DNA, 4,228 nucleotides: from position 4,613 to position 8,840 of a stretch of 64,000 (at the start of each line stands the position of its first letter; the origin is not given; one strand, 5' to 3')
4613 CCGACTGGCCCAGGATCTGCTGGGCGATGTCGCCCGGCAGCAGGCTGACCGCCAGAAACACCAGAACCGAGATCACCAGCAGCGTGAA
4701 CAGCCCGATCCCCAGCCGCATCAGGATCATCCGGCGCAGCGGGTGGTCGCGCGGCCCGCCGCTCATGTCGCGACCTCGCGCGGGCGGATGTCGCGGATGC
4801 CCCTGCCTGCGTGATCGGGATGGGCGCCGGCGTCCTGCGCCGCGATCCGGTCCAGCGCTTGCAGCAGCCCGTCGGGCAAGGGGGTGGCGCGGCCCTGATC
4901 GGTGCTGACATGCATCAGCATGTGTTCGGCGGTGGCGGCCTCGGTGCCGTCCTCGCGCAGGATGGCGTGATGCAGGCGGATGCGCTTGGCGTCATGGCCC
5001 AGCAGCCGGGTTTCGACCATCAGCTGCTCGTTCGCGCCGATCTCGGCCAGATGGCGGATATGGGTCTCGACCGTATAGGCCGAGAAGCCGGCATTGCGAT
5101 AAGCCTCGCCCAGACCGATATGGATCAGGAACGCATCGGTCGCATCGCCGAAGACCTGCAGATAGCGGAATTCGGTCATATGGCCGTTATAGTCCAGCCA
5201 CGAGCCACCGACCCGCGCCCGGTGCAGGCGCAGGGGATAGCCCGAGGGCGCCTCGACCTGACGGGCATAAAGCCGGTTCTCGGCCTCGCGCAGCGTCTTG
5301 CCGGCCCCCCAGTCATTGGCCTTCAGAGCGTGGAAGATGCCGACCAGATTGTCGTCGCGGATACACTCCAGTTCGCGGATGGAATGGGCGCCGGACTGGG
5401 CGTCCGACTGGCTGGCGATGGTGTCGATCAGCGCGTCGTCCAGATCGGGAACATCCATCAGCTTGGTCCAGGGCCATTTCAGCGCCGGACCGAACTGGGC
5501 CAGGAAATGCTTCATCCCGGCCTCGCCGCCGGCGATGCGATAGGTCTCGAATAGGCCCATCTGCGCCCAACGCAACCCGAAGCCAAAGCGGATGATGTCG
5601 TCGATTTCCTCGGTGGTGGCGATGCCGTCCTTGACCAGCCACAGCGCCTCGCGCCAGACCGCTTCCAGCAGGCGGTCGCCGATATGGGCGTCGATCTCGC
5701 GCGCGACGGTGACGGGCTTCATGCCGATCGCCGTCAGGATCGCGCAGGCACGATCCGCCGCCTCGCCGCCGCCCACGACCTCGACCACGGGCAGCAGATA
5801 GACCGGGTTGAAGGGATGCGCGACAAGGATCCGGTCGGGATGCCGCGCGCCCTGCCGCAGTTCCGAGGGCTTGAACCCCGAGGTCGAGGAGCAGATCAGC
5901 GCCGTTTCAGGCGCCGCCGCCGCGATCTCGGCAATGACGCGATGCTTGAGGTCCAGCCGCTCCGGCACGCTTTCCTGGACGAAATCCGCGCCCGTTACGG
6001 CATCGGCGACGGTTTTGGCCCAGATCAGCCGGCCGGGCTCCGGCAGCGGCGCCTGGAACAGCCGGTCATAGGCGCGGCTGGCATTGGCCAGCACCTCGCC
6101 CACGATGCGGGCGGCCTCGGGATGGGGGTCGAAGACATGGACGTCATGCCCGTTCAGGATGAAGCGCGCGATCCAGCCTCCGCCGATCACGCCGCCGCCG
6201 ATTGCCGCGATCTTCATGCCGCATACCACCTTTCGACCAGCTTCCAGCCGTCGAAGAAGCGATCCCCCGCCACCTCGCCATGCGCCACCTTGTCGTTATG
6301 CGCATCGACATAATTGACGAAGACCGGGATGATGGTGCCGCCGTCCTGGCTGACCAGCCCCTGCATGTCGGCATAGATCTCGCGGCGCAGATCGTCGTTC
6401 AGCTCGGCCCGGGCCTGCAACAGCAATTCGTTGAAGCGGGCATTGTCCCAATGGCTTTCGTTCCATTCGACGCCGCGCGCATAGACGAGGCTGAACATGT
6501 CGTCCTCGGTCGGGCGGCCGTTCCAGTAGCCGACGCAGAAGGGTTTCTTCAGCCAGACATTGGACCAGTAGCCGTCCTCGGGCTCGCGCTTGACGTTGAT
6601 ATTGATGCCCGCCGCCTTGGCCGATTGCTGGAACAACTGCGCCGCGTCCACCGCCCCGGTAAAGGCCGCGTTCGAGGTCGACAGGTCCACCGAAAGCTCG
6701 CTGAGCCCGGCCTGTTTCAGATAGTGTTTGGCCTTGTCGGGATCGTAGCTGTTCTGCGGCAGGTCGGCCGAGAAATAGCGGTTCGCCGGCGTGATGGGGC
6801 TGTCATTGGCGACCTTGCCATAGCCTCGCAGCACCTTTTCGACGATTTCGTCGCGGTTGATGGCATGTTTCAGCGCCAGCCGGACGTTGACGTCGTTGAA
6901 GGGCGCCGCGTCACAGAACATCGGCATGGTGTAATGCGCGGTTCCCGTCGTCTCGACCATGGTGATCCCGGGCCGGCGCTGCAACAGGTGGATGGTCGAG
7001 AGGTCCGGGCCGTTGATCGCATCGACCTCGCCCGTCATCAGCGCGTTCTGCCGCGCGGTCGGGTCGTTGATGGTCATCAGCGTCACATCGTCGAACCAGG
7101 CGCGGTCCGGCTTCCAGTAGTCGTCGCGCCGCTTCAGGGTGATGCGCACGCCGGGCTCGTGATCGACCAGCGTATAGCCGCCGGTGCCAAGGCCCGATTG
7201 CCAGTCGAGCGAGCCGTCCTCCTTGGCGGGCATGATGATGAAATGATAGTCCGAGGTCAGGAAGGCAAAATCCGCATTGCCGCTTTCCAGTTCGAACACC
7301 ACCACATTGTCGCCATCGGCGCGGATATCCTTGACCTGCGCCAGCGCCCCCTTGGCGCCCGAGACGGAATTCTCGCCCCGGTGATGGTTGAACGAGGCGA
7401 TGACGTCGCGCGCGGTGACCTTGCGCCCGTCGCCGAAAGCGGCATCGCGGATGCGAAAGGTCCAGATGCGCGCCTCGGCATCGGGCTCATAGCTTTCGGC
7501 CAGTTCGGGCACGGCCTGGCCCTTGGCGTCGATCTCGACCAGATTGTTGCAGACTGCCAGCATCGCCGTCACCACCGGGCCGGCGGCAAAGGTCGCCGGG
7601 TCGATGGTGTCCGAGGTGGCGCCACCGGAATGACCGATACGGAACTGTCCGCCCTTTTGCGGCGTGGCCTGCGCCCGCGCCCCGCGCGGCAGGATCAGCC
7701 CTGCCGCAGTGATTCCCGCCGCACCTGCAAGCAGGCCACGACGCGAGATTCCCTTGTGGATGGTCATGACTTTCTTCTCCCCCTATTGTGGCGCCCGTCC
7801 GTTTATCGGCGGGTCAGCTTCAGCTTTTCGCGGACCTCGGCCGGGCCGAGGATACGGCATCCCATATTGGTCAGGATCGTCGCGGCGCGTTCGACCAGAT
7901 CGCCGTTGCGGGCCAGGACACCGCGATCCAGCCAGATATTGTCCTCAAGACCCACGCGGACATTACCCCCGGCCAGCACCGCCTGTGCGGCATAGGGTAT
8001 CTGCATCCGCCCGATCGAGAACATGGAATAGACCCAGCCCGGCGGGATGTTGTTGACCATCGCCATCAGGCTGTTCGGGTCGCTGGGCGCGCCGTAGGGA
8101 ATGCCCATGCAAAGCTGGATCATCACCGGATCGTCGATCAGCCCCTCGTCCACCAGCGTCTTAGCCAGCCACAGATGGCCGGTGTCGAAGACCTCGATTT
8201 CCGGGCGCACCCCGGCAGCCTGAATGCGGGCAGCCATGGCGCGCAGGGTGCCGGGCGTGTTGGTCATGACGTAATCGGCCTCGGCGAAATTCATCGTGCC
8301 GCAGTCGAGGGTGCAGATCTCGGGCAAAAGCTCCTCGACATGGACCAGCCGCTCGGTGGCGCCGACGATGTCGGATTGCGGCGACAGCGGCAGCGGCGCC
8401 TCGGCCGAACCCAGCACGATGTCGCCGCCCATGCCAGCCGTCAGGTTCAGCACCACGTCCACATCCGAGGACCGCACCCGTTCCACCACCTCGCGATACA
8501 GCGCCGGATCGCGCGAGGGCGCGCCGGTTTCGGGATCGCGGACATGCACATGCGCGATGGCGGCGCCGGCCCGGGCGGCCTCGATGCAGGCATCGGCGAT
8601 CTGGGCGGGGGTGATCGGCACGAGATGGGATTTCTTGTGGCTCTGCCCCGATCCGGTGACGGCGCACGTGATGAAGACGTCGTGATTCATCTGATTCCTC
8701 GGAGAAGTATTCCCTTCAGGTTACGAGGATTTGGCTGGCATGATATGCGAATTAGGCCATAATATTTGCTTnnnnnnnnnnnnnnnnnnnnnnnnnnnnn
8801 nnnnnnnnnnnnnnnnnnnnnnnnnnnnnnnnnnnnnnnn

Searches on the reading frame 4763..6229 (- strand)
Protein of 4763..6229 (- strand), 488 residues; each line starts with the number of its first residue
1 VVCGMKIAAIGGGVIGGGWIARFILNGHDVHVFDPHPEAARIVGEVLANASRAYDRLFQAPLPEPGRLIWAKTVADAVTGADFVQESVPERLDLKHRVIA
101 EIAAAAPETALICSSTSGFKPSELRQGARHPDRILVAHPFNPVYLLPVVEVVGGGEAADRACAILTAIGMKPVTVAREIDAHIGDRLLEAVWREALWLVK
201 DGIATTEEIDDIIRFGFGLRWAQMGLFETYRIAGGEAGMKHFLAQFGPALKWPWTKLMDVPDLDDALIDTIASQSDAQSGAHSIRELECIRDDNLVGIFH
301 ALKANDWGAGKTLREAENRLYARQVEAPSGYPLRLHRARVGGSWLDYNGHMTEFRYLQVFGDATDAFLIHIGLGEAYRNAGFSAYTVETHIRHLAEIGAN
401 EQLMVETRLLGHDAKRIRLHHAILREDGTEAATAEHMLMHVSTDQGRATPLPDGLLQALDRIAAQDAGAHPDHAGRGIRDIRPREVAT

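Call 11: search_protein_families(library=pfam, proteins=[window:4763-6229:-], max_evalue=0.00001)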
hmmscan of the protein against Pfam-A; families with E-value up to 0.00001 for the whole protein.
window:4763-6229:- (488 aa): 3 families
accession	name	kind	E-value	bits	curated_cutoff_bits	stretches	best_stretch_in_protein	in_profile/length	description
PF02737.24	3HCDH_N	-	1.8e-34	119.7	22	1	6-177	1-178/180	3-hydroxyacyl-CoA dehydrogenase, NAD binding domain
PF13279.12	4HBT_2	-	2e-28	99.7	25.5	1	343-459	4-122/122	Thioesterase-like superfamily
PF00725.27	3HCDH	-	1.1e-11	45.5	22.1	1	183-249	3-69/97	3-hydroxyacyl-CoA dehydrogenase, C-terminal domain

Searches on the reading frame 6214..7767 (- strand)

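Call 11: search_protein_families(library=pfam, proteins=[window:6214-7767:-], max_evalue=0.00001)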
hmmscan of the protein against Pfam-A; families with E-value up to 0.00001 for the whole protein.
window:6214-7767:- (517 aa): 1 family
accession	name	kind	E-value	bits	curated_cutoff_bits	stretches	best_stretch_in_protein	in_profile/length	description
PF00496.27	SBP_bac_5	-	1.9e-78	264.6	32.4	1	85-430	2-361/368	Bacterial extracellular solute-binding proteins, family 5 Middle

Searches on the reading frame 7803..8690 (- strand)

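Call 11: search_protein_families(library=pfam, proteins=[window:7803-8690:-], max_evalue=0.00001)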
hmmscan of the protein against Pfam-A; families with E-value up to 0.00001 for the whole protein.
window:7803-8690:- (295 aa): 1 family
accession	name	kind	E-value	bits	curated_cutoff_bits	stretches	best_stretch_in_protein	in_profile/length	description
PF05853.18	BKACE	-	6.4e-98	327.9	24.8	1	5-292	2-274/274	beta-keto acid cleavage enzyme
